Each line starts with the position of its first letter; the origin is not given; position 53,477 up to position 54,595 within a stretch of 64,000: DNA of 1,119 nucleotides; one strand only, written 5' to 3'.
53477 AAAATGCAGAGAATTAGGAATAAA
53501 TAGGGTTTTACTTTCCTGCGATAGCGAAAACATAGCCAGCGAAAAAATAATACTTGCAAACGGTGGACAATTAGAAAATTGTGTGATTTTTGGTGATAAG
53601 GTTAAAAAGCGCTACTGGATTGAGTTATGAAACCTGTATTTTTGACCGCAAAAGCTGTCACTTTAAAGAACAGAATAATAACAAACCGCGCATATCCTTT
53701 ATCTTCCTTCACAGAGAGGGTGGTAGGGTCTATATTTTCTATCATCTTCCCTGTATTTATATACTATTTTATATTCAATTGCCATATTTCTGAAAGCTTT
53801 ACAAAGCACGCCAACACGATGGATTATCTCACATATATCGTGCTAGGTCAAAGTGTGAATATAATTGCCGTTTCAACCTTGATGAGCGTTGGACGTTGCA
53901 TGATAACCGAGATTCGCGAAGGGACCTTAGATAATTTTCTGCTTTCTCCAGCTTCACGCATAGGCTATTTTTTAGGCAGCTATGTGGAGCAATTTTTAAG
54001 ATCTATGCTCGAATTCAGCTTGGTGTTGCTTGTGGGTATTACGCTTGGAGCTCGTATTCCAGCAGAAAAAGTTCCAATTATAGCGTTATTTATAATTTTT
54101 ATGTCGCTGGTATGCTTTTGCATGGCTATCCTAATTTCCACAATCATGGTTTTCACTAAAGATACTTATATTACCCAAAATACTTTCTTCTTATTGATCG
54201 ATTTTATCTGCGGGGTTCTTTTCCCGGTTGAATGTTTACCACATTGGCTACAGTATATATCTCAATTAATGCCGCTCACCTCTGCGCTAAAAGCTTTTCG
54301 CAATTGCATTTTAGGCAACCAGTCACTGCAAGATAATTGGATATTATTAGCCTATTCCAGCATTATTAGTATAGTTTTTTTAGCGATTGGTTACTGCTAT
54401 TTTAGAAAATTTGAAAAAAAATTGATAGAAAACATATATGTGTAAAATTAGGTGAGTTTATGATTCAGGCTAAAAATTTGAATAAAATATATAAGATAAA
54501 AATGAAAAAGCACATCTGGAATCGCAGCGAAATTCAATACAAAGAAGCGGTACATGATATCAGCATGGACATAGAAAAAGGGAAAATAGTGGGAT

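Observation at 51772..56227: Microcin C-like peptidyl-nucleotide (Trojan-horse) biosynthesis and export cluster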

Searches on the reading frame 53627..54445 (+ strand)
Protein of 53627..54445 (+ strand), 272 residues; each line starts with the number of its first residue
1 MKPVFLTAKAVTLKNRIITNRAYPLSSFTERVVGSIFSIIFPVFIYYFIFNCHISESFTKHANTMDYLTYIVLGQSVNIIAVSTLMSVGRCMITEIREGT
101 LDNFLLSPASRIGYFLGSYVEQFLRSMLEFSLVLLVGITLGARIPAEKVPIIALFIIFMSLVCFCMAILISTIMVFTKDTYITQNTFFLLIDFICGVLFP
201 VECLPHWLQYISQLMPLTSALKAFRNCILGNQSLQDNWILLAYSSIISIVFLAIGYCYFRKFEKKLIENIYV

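Call 3: search_protein_families(library=pfam, proteins=[window:53627-54445:+], max_evalue=0.01)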
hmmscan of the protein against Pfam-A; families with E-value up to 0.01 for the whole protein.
window:53627-54445:+ (272 aa): 3 families
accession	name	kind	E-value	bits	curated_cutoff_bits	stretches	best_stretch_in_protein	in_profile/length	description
PF01061.29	ABC2_membrane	-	5e-16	59.3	26.9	1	35-227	24-209/211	ABC-2 type transporter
PF12698.13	ABC2_membrane_3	-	1.1e-12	48.2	31.6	1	57-256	150-346/347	ABC-2 family transporter protein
PF12679.13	ABC2_membrane_2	-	0.00012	21.9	27.2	1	93-261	91-280/283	ABC-2 family transporter protein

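Call 4: search_protein_families(library=ncbifam, proteins=[window:53627-54445:+], max_evalue=0.01)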
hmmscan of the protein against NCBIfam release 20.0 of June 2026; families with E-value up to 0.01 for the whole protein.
window:53627-54445:+ (272 aa): 9 families
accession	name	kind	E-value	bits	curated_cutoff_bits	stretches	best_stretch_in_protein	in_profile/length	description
TIGR01247.1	drrB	subfamily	1.7e-16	60.6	223.05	1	31-253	12-233/236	daunorubicin resistance ABC transporter membrane protein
NF011648.0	PRK15066.1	subfamily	2.2e-10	40.6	225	1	40-256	33-244/257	ABC transporter permease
TIGR00025.1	Mtu_efflux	paralog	1.1e-08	34.9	146.9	1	40-255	12-233/238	ABC transporter efflux protein, DrrB family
TIGR03062.1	pip_yhgE_Cterm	subfamily_domain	9.6e-08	31.9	102.2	1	131-260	78-204/208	YhgE/Pip family protein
TIGR01248.1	drrC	subfamily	4.1e-07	30.3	165.65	1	83-228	5-149/152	daunorubicin resistance protein C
NF038293.1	permease_SagH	equivalog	5.7e-06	25.4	450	1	78-261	186-369/370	SagH family ABC transporter permease subunit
TIGR01291.1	nodJ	subfamily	0.00037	20.1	206.65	1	100-252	90-242/253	ABC-2 type transporter, NodJ family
NF033858.1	ABC2_perm_RbbA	equivalog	0.0007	17.6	1050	1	85-263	731-908/909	ribosome-associated ATPase/putative transporter RbbA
NF050053.1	CapPschTportKpsM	equivalog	0.0057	16.6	300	0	90-261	75-251/257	capsule polysaccharide transporter KpsM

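Call 42: find_homologous_proteins(query=window:53627-54445:+, max_evalue=1e-10)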
Query window:53627-54445:+ (272 aa): 73 proteins with E <= 1e-10 among 1560 candidates.
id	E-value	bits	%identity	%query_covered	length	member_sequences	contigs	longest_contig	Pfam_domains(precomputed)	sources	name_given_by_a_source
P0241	3.2e-171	586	100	100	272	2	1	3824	PF01061.30,PF12698.14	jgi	jgi:ABC-2 type transport system permease protein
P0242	3.4e-97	343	58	97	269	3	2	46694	PF01061.30,PF12698.14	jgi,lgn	-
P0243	3.4e-94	333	58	97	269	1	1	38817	PF01061.30,PF12698.14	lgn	-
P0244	2.7e-93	330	56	97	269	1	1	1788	PF01061.30,PF12698.14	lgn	-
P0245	2.5e-92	327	56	97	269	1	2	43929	PF01061.30,PF12698.14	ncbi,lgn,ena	-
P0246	1.4e-87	312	56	97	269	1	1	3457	PF01061.30,PF12698.14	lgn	-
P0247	4.7e-86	307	54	97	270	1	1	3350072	PF01061.30,PF12698.14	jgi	jgi:ABC-2 type transport system permease protein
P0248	5.4e-84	300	54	99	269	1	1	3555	PF01061.30,PF12698.14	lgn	-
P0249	5.1e-83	297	56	97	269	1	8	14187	PF01061.30,PF12698.14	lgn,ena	-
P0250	8.3e-82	293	52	96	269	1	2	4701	PF01061.30,PF12698.14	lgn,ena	-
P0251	9.2e-82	293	53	98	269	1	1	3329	PF01061.30,PF12698.14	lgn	-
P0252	2.1e-81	292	53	96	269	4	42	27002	PF01061.30,PF12698.14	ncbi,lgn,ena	-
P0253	1.3e-80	289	54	95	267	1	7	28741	PF01061.30,PF12698.14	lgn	-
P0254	1.5e-80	289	52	96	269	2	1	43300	PF01061.30,PF12698.14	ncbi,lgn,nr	ncbi:ABC-2 type transport system permease protein [Pseudobutyrivibrio sp. UC1225]|nr:ABC-2 type tran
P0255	3.9e-80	287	50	99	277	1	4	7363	PF01061.30,PF12698.14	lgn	-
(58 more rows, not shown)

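Call 44: find_encoding_contigs(protein=P0242, flank=7000, max_places=2)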
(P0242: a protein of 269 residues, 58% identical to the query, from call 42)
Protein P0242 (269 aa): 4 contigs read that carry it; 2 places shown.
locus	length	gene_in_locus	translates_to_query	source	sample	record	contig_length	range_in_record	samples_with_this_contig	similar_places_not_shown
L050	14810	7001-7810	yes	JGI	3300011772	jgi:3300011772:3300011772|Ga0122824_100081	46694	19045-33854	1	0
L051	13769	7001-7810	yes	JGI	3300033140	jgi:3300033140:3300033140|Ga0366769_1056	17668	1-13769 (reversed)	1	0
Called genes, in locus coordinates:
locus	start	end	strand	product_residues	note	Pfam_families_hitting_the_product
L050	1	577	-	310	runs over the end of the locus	-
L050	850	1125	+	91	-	-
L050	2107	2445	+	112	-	PF05598:DUF772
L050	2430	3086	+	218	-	PF00072:Response_reg, PF00486:Trans_reg_C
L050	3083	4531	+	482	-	PF00672:HAMP, PF00512:HisKA, PF02518:HATPase_c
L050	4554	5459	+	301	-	-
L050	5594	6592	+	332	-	PF13529:Peptidase_C39_2, PF12385:Peptidase_C70 (weak)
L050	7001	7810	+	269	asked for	PF01061:ABC2_membrane, PF12698:ABC2_membrane_3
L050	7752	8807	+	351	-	PF00005:ABC_tran, PF13304:AAA_21 (faint)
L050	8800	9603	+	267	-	PF01061:ABC2_membrane, PF12698:ABC2_membrane_3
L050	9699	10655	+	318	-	PF19361:DUF5937 (faint), PF01022:HTH_5, PF12840:HTH_20 (weak)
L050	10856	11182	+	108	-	-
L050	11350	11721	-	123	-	PF18029:Glyoxalase_6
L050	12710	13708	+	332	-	-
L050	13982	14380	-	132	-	PF00376:MerR (faint), PF13411:MerR_1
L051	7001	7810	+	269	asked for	PF01061:ABC2_membrane, PF12698:ABC2_membrane_3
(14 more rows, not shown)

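Call 45: find_encoding_contigs(protein=P0245, flank=7000, max_places=2)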
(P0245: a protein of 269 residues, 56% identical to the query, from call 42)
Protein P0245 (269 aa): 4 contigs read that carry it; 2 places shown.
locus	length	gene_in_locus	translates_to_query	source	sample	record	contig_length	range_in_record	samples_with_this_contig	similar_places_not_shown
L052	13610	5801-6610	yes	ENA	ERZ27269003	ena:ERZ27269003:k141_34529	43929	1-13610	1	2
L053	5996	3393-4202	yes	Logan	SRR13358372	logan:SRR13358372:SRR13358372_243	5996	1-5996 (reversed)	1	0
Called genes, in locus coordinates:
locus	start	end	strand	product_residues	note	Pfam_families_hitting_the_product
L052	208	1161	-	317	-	PF02355:SecD_SecF_C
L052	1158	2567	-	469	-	PF22599:SecDF_P1_head, PF02355:SecD_SecF_C (weak)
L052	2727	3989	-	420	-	PF12897:Asp_aminotransf, PF00155:Aminotran_1_2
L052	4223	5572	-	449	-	PF03572:Peptidase_S41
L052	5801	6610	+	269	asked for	PF01061:ABC2_membrane, PF12698:ABC2_membrane_3 (weak)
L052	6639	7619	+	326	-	PF00005:ABC_tran, PF13304:AAA_21 (faint)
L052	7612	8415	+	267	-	PF01061:ABC2_membrane, PF12698:ABC2_membrane_3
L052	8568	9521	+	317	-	PF19361:DUF5937 (weak), PF12802:MarR_2 (faint), PF25213:HVO_A0261_N (weak), PF01022:HTH_5, PF12840:HTH_20, PF13412:HTH_24 (weak)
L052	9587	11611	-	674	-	PF03190:Thioredox_DsbH, PF13899:Thioredoxin_7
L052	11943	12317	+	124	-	PF00085:Thioredoxin, PF00578:AhpC-TSA (weak), PF08534:Redoxin (weak), PF13098:Thioredoxin_2 (faint), PF13905:Thioredoxin_8 (faint)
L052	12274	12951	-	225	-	PF00027:cNMP_binding (weak), PF13545:HTH_Crp_2, PF00325:Crp (weak)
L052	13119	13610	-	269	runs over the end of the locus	PF20434:BD-FAE, PF07859:Abhydrolase_3, PF00326:Peptidase_S9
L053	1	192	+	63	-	?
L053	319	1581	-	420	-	PF12897:Asp_aminotransf, PF00155:Aminotran_1_2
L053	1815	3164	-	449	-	PF03572:Peptidase_S41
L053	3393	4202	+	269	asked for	PF01061:ABC2_membrane, PF12698:ABC2_membrane_3 (weak)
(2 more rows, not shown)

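Call 46: find_encoding_contigs(protein=P0247, flank=7000, max_places=2)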
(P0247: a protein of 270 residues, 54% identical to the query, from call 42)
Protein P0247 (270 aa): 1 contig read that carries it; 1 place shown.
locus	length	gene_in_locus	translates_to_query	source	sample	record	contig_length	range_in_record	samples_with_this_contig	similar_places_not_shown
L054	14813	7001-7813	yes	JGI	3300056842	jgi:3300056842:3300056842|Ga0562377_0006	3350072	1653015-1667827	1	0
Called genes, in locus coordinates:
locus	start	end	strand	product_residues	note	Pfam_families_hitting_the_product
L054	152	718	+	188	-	PF01966:HD (weak)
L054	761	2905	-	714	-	PF02310:B12-binding (weak), PF04055:Radical_SAM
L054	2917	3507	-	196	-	PF12917:YfbR-like, PF13023:HD_3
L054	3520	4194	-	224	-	PF02223:Thymidylate_kin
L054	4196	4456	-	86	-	PF05402:PqqD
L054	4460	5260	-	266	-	-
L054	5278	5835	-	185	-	PF01928:CYTH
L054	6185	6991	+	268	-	PF02517:Rce1-like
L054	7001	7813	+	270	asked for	PF12698:ABC2_membrane_3, PF01061:ABC2_membrane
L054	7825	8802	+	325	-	PF00005:ABC_tran, PF13304:AAA_21 (faint)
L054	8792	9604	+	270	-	PF01061:ABC2_membrane, PF12679:ABC2_membrane_2 (faint), PF12698:ABC2_membrane_3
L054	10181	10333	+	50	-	-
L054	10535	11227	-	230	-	PF03413:PepSY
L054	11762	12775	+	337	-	PF02504:FA_synthesis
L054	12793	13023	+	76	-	PF00550:PP-binding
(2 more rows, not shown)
